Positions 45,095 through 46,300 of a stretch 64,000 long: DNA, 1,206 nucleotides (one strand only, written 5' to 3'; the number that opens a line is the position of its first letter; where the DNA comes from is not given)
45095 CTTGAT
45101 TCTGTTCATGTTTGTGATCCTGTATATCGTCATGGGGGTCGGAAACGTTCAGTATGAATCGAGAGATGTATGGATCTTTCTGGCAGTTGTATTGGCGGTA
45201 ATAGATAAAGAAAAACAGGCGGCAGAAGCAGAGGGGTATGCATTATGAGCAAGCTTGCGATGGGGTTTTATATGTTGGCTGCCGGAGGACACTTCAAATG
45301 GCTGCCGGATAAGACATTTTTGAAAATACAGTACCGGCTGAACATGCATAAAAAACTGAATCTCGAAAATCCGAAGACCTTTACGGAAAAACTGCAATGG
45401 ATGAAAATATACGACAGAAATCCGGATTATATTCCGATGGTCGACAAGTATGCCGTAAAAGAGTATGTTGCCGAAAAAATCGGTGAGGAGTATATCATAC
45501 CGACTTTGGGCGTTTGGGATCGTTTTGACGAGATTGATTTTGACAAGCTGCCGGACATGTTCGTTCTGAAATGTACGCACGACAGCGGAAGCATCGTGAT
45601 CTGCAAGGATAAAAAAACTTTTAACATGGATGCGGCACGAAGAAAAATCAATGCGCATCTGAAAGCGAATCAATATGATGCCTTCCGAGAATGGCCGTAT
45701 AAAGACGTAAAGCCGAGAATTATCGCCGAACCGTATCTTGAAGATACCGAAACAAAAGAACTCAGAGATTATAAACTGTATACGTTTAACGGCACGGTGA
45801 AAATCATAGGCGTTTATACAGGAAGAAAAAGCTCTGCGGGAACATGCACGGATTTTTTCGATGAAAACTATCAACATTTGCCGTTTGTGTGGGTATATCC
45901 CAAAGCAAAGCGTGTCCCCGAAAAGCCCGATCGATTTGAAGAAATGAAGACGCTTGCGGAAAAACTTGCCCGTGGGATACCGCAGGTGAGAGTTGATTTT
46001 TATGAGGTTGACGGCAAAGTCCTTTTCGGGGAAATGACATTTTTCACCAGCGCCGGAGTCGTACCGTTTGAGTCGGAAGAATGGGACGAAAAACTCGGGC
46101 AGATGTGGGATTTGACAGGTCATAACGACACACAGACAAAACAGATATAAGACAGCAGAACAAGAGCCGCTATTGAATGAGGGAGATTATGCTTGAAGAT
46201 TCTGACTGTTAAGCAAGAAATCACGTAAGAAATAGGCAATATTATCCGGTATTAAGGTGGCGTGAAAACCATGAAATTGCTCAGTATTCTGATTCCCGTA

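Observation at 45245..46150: TupA-like ATP-grasp amidoligase translationally coupled to the Wzy polymerase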

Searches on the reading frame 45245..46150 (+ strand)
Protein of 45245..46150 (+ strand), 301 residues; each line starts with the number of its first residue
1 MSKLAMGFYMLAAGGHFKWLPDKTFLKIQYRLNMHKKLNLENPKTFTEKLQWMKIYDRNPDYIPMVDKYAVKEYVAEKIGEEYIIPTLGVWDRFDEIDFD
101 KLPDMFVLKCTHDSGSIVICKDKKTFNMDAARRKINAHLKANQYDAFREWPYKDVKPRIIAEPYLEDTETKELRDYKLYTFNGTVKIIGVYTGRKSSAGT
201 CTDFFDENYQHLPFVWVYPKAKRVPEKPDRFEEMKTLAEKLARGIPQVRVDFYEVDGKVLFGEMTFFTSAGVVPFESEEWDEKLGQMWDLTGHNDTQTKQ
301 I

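Call 4: search_protein_families(library=pfam, proteins=[window:45245-46150:+], max_evalue=0.01)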
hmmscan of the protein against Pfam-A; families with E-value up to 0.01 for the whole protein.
window:45245-46150:+ (301 aa): 1 family
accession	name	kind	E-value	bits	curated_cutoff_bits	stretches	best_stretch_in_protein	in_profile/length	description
PF14305.11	ATPgrasp_TupA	-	2e-68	231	25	1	48-287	1-239/241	TupA-like ATPgrasp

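Call 5: search_protein_families(library=ncbifam, proteins=[window:45245-46150:+], max_evalue=0.01)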
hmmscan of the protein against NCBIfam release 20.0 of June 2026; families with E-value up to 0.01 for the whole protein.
window:45245-46150:+ (301 aa): 0 families

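Call 9: search_solved_structures(query=window:45245-46150:+, max_evalue=1, show_alignments=2)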
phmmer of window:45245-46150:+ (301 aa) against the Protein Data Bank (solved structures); distinct sequences matched with E-value up to 1: 0.

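Call 10: find_homologous_proteins(query=window:45245-46150:+, max_evalue=0.00001)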
Query window:45245-46150:+ (301 aa): 8000 proteins with E <= 0.00001 among 8000 candidates; the best 120 are listed.
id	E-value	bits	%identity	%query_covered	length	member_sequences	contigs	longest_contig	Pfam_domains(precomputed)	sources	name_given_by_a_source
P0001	1.8e-207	706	100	100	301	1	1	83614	PF14305.12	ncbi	-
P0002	5.2e-152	524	78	96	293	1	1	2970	PF14305.12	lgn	-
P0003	1.1e-148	513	54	94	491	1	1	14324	PF14305.12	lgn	-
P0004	3.6e-143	495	71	97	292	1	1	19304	PF14305.12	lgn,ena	-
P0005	2.0e-133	463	58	95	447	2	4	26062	PF14305.12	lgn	-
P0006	2.7e-133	462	58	93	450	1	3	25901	PF14305.12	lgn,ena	-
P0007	3.1e-129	449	56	93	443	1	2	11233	PF14305.12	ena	-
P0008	7.1e-129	448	59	91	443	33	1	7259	PF14305.12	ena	-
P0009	1.5e-128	447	57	95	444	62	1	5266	PF14305.12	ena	-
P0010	5.2e-128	445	57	90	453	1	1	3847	PF14305.12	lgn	-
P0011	7.0e-128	444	59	93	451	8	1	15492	PF14305.12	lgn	-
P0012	9.0e-128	444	55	94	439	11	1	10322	PF14305.12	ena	-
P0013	9.2e-128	444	55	93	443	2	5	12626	PF14305.12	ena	-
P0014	1.4e-127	443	58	91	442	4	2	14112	PF14305.12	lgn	-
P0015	3.5e-127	442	54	95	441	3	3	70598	PF14305.12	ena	-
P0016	3.6e-127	442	55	95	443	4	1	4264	PF14305.12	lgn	-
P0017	5.3e-127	441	60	85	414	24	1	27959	PF14305.12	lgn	-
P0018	1.5e-126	440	55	94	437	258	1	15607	PF14305.12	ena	-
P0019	2.0e-126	440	57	92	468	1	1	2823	PF14305.12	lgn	-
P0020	3.0e-126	439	54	94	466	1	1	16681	PF14305.12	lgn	-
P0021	1.5e-125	437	55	91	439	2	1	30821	PF14305.12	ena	-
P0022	1.9e-125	436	55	93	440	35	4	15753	PF14305.12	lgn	-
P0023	2.1e-125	436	56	93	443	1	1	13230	PF14305.12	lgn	-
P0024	2.8e-125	436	55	95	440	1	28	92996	PF14305.12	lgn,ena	-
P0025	3.3e-125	436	54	95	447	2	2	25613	PF14305.12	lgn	-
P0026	6.0e-125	435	57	95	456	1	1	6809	PF14305.12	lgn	-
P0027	7.3e-125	434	55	96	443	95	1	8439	PF14305.12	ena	-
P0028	1.2e-124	434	56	94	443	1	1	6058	PF14305.12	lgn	-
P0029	1.3e-124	434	54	98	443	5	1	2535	PF14305.12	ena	-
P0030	1.5e-124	433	55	94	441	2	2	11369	PF14305.12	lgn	-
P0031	1.8e-124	433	52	93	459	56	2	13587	PF14305.12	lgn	-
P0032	2.9e-124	432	57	90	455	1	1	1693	PF14305.12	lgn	-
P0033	2.1e-123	430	57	94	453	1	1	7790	PF14305.12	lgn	-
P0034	3.2e-123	429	55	92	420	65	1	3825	PF14305.12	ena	-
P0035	3.6e-123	429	56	89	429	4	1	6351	PF14305.12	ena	-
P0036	5.8e-123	428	53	95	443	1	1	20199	PF14305.12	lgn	-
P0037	6.5e-123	428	53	93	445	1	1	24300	PF14305.12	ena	-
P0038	8.0e-123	428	53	91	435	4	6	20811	PF14305.12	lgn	-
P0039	3.0e-122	426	54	94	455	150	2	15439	PF14305.12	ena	-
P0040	4.3e-122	425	55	89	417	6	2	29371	PF14305.12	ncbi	-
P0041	1.1e-121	424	55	94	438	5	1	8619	PF14305.12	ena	-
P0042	2.3e-121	423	57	90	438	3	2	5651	PF14305.12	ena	-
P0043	2.5e-121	423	52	94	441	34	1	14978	PF14305.12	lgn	-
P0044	3.7e-121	422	53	95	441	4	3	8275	PF14305.12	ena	-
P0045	8.3e-121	421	52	92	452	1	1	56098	PF14305.12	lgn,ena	-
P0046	1.0e-120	421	56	89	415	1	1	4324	PF14305.12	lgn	-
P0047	4.9e-120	419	52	90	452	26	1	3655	PF14305.12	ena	-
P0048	5.1e-120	419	53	91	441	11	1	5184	PF14305.12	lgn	-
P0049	7.5e-120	418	54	93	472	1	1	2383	PF14305.12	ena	-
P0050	8.9e-120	418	-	-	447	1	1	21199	PF14305.12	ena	-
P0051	2.3e-119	416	55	92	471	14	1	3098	PF14305.12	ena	-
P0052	3.0e-119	416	-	-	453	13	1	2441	PF14305.12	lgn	-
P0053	3.2e-119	416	59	89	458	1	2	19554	PF14305.12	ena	-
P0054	9.2e-119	414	58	95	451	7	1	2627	PF14305.12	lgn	-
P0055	1.2e-118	414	54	95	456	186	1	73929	PF14305.12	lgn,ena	-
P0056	3.3e-118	413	56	92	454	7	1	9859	PF14305.12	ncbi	-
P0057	5.4e-118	412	62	100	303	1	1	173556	PF14305.12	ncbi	-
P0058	6.7e-118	412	-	-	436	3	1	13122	PF14305.12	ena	-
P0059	1.1e-117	411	57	89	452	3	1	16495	PF14305.12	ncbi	-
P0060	4.4e-117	409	56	93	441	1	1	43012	PF14305.12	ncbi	-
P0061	4.6e-117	409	57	91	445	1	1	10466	PF14305.12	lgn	-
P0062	6.1e-117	408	54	93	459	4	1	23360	PF14305.12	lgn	-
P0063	7.1e-117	408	52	94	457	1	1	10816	PF14305.12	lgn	-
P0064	7.8e-117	408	57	92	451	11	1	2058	PF14305.12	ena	-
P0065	8.7e-117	408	-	-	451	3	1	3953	PF14305.12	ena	-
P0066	9.6e-117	408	52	96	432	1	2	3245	PF14305.12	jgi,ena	-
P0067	1.0e-116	408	52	91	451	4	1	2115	PF14305.12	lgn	-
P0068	1.0e-116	408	-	-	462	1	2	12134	PF14305.12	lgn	-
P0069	1.1e-116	408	57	93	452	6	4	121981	PF14305.12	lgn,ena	-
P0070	1.9e-116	407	57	89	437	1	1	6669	PF14305.12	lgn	-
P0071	2.3e-116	407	58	90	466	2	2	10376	PF14305.12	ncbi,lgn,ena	-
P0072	3.0e-116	406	54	90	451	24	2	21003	PF14305.12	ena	-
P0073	4.4e-116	406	55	91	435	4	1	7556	PF14305.12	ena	-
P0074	5.2e-116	405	55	92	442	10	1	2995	PF14305.12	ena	-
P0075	6.7e-116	405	51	97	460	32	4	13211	PF14305.12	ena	-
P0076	8.1e-116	405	54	94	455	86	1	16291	PF14305.12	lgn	-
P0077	8.4e-116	405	53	91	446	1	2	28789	PF14305.12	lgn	-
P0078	9.6e-116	404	52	94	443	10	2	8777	PF14305.12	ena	-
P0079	1.0e-115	404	56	89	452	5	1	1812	PF14305.12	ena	-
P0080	1.1e-115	404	54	91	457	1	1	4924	PF14305.12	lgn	-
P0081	1.5e-115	404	54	94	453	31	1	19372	PF14305.12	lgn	-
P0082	1.7e-115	404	-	-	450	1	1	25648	PF14305.12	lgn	-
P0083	2.8e-115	403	55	94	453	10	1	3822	PF14305.12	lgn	-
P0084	2.8e-115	403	-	-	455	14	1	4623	PF14305.12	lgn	-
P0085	3.0e-115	403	55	92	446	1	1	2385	PF14305.12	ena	-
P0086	3.9e-115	402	52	94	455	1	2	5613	PF14305.12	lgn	-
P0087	4.1e-115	402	55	91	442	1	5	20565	PF14305.12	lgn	-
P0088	5.0e-115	402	55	92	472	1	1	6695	PF14305.12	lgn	-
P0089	7.9e-115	401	54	93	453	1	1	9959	PF14305.12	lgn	-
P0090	1.7e-114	400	55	90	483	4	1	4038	PF14305.12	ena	-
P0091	2.1e-114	400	57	92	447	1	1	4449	PF14305.12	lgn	-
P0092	2.6e-114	400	60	95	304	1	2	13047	PF14305.12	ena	-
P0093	4.0e-114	399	56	92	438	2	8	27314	PF14305.12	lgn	-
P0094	4.1e-114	399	-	-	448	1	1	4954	PF14305.12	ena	-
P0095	7.3e-114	398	-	-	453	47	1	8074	PF14305.12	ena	-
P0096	1.1e-113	398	54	89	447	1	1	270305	PF14305.12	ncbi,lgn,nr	ncbi:MAG: hypothetical protein LUG49_07815 [Oscillospiraceae bacterium]|nr:hypothetical protein [Osc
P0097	1.1e-113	398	-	-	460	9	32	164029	PF14305.12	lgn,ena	-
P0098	1.3e-113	397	-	-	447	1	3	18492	PF14305.12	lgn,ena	-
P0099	1.4e-113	397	-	-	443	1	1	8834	PF14305.12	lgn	-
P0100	1.7e-113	397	-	-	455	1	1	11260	PF14305.12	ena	-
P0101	3.4e-113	396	54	93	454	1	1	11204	PF14305.12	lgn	-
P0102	4.4e-113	396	56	93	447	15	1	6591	PF14305.12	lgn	-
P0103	6.3e-113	395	51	95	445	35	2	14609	PF14305.12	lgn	-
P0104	7.5e-113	395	60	96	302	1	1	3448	PF14305.12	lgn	-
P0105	7.5e-113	395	-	-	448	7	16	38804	PF14305.12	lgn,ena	-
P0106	1.1e-112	394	65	91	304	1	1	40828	PF14305.12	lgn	-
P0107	1.1e-112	394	-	-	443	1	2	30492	PF14305.12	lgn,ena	-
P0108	1.1e-112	394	50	95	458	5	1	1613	PF14305.12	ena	-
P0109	2.1e-112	394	-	-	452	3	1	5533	PF14305.12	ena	-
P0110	2.3e-112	393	60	93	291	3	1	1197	PF14305.12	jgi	-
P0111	2.5e-112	393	62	93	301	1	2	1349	PF14305.12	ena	-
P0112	4.4e-112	392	-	-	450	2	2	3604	PF14305.12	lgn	-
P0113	4.6e-112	392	56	91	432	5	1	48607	PF14305.12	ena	-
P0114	5.1e-112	392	58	95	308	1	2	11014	PF14305.12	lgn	-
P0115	5.6e-112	392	62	94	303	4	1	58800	PF14305.12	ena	-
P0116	5.7e-112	392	-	-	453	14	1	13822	PF14305.12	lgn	-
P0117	6.5e-112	392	61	92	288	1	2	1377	PF14305.12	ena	-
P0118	6.6e-112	392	-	-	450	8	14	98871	PF14305.12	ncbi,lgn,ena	-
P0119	7.0e-112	392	50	93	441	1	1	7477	PF14305.12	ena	-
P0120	1.5e-111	391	59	95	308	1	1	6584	PF14305.12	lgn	-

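Call 12: list_cluster_members(proteins=[P0001, P0057, P0040, P0096])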
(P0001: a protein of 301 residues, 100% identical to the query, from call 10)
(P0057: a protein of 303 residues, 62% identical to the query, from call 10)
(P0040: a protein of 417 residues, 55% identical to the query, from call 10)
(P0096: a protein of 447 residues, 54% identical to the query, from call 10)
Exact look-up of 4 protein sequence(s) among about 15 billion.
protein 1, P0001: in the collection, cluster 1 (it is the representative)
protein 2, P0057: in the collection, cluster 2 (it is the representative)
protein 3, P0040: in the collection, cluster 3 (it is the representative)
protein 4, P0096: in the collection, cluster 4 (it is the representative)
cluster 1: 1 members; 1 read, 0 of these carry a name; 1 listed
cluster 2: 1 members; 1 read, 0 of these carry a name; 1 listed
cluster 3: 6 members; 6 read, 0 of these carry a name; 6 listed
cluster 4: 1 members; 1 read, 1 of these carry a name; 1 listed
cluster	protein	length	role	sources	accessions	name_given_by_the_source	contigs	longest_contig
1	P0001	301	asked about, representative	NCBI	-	-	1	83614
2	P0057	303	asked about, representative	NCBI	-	-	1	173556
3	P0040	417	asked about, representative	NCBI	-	-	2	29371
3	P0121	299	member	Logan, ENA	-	-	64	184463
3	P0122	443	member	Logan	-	-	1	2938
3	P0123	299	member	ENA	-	-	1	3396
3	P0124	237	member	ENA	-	-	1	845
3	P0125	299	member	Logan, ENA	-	-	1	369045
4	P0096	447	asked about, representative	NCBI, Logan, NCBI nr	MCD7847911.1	MAG: hypothetical protein LUG49_07815 [Oscillospiraceae bacterium] | hypothetical protein [Oscillospiraceae bacterium]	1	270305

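Call 16: find_encoding_contigs(protein=P0001, flank=10000, max_places=3)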
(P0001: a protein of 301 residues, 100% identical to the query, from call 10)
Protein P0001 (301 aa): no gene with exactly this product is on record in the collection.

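Call 17: find_encoding_contigs(protein=P0004, flank=10000, max_places=3)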
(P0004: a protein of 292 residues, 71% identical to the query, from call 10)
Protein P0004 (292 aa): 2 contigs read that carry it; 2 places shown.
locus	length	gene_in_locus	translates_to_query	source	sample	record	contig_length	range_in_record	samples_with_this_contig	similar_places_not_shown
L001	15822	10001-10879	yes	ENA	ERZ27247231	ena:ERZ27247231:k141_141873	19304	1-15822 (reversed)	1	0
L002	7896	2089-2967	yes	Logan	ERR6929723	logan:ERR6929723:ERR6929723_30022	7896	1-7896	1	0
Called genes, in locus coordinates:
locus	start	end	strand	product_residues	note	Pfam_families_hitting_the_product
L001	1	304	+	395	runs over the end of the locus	PF21360:PylC-like_N (faint), PF22660:RS_preATP-grasp-like (weak), PF02786:CPSase_L_D2 (faint), PF02655:ATP-grasp_3, PF07478:Dala_Dala_lig_C, PF13535:ATP-grasp_4, PF18603:LAL_C2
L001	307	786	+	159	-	PF13673:Acetyltransf_10, PF00583:Acetyltransf_1, PF13508:Acetyltransf_7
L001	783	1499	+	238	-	PF02397:Bac_transf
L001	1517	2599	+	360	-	PF14397:ATPgrasp_ST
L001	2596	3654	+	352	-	PF14397:ATPgrasp_ST, PF14398:ATPgrasp_YheCD (faint)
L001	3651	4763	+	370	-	PF14397:ATPgrasp_ST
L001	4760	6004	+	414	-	PF13439:Glyco_transf_4, PF13579:Glyco_trans_4_4, PF00534:Glycos_transf_1, PF13692:Glyco_trans_1_4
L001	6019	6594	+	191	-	PF00132:Hexapep, PF14602:Hexapep_2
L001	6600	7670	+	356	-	PF00534:Glycos_transf_1, PF13692:Glyco_trans_1_4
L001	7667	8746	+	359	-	PF13439:Glyco_transf_4 (weak), PF00534:Glycos_transf_1, PF13692:Glyco_trans_1_4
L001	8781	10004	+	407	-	PF04932:Wzy_C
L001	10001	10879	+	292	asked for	PF14305:ATPgrasp_TupA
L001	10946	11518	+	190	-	PF00132:Hexapep, PF14602:Hexapep_2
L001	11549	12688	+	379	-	PF09587:PGA_cap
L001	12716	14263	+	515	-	-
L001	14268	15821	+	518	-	?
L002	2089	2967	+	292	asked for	PF14305:ATPgrasp_TupA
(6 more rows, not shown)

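Call 18: find_encoding_contigs(protein=P0057, flank=10000, max_places=3)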
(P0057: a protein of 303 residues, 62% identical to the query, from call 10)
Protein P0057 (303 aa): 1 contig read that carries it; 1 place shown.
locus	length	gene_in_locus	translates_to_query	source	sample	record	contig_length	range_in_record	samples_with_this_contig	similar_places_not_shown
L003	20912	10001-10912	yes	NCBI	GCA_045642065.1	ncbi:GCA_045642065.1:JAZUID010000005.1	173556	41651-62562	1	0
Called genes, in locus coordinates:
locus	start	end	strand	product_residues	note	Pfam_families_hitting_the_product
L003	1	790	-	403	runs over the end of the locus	PF01676:Metalloenzyme, PF10143:PhosphMutase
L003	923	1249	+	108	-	PF05164:ZapA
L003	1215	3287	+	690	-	PF01136:Peptidase_U32, PF12392:DUF3656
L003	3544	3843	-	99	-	PF06949:DUF1292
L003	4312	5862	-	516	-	PF01087:GalP_UDP_transf, PF16269:DUF4922 (faint), PF02744:GalP_UDP_tr_C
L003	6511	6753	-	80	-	PF12844:HTH_19 (weak), PF13443:HTH_26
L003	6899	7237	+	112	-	-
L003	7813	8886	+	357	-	PF13439:Glyco_transf_4 (weak), PF00534:Glycos_transf_1, PF13692:Glyco_trans_1_4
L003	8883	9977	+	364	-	PF13439:Glyco_transf_4 (weak), PF00534:Glycos_transf_1, PF13692:Glyco_trans_1_4, PF13524:Glyco_trans_1_2 (faint)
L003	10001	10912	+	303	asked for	PF14305:ATPgrasp_TupA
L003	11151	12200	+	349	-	PF00535:Glycos_transf_2, PF10111:Glyco_tranf_2_2 (weak), PF13641:Glyco_tranf_2_3 (weak)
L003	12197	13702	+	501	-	-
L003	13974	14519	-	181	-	PF03372:Exo_endo_phos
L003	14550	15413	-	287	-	PF02311:AraC_binding, PF07883:Cupin_2, PF00165:HTH_AraC (weak), PF12833:HTH_18, PF00165:HTH_AraC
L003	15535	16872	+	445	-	PF02746:MR_MLE_N, PF13378:MR_MLE_C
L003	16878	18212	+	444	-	PF00128:Alpha-amylase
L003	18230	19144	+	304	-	PF03737:RraA-like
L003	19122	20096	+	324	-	PF10282:Lactonase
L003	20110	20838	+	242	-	PF00106:adh_short, PF01370:Epimerase (weak), PF03807:F420_oxidored (weak), PF08659:KR (faint), PF13561:adh_short_C2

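Call 35: predict_structure(alignment_id=A1)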
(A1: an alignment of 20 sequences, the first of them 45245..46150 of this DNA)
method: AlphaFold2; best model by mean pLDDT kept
length: 301 residues; sequences in the alignment: 20
mean_pLDDT: 92.6   pTM: 0.89
mean pLDDT of the five models: 92.6, 92.4, 92.3, 92.2, 92.1
residues with pLDDT >= 90: 259; 70-90: 32; 50-70: 3; < 50: 7
segments of 3 or more residues with pLDDT < 50: 295-301
pLDDT, mean of each block of 10 residues (from residue 1): 91 94 97 95 95 93 96 98 98 97 97 93 97 96 92 94 92 93 96 81 96 94 92 98 95 95 94 92 91 52 36
secondary structure, 60 per line:
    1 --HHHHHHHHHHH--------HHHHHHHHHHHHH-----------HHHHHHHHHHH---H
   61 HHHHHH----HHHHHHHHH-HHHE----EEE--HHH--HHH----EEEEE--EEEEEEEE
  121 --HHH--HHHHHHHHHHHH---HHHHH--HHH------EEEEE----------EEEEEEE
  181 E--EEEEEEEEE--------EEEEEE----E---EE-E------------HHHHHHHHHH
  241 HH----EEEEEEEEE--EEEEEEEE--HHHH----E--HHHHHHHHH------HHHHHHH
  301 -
elements in order: H3-13 H22-34 H46-56 H60-66 H71-79 E89-91 E106-110 E113-120 H128-139 H143-147 E159-163 E174-181 E184-192 E201-206 H231-242 E247-255 E258-265 H268-271 H279-287 H294-300

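Call 40: fold_search(model_id=the predicted structure, library=pdb)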
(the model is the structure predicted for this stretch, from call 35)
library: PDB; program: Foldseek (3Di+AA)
matches with E <= 10: 742; with E <= 0.001: 258
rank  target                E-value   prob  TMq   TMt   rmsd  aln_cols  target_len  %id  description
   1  2yzn_A                1.8e-07  1.00  0.40  0.38   8.4       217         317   17  Crystal structure of D-alanine:D-Alanine Ligase with AMPPNP from Thermus thermophilus HB8. (released 2007-11-06)
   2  2fb9                  2.3e-07  1.00  0.42  0.40   6.9       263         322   14  Crystal structure of the Apo form of D-alanine: D-alanine ligase (Ddl) from Thermus caldophilus: a basis for the substra (released 2006-08-29)
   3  6u1f_A                2.9e-07  1.00  0.44  0.41   6.3       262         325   15  Thermus thermophilus D-alanine-D-alanine ligase in complex with ATP, D-alanine-D-alanine, Mg2+ and Cs+ (released 2020-05-06)
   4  2pvp_A                2.9e-07  1.00  0.42  0.39  10.2       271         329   15  Crystal structure of D-Alanine-D-Alanine Ligase from Helicobacter pylori (released 2008-04-01)
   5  8evz_A                3.7e-07  1.00  0.43  0.41   6.0       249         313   10  DdlB from Pseudomonas aeruginosa PAO1 in complex with ADP and phosphorylated D-cycloserine (released 2023-08-30)
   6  5c1p_B                4.1e-07  1.00  0.40  0.40  10.8       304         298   12  Crystal structure of ADP and D-alanyl-D-alanine complexed D-alanine-D-alanine ligase(DDL) from Yersinia pestis (released 2016-03-02)
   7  5c1o_D                4.4e-07  1.00  0.41  0.42   9.9       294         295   11  Crystal structure of AMP-PNP complexed D-alanine-D-alanine ligase(DDL) from Yersinia pestis (released 2016-03-02)
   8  2yzg_A                4.9e-07  1.00  0.39  0.37   6.2       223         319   16  Crystal structure of D-ALA:D-ALA Ligase from Thermus thermophilus HB8 (released 2007-11-06)
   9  6u1h_B                5.5e-07  1.00  0.43  0.41   6.2       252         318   14  Thermus thermophilus D-alanine-D-alanine ligase in complex with ADP, phosphate, Mg2+ and K+ (released 2020-05-06)
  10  3r23_A                5.9e-07  1.00  0.39  0.39   8.7       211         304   16  Crystal Structure of D-alanine--D-Alanine Ligase from Bacillus anthracis (released 2011-03-30)
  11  6u1d_A                5.9e-07  1.00  0.44  0.41   6.2       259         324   16  Thermus thermophilus D-alanine-D-alanine ligase in complex with ATP, D-alanine-D-alanine, Mg2+ and Rb+ (released 2020-05-06)
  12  7drp_A                5.9e-07  1.00  0.45  0.43   7.4       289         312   10  Structure of ATP-grasp ligase PsnB complexed with phosphomimetic variant of minimal precursor, Mg, and ADP (released 2021-09-08)
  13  5k2m_A                5.9e-07  1.00  0.41  0.45   8.0       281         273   13  Bifunctional LysX/ArgX from Thermococcus kodakarensis with LysW-gamma-AAA (released 2016-09-07)
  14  2zdh_B                6.6e-07  1.00  0.42  0.41   6.5       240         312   15  Crystal structure of D-Alanine:D-Alanine Ligase with ADP and D-Alanine from Thermus thermophius HB8 (released 2008-05-27)
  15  3vpb_A                6.6e-07  1.00  0.46  0.48   8.8       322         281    9  ArgX from Sulfolobus tokodaii complexed with LysW/Glu/ADP/Mg/Zn/Sulfate (released 2013-02-27)
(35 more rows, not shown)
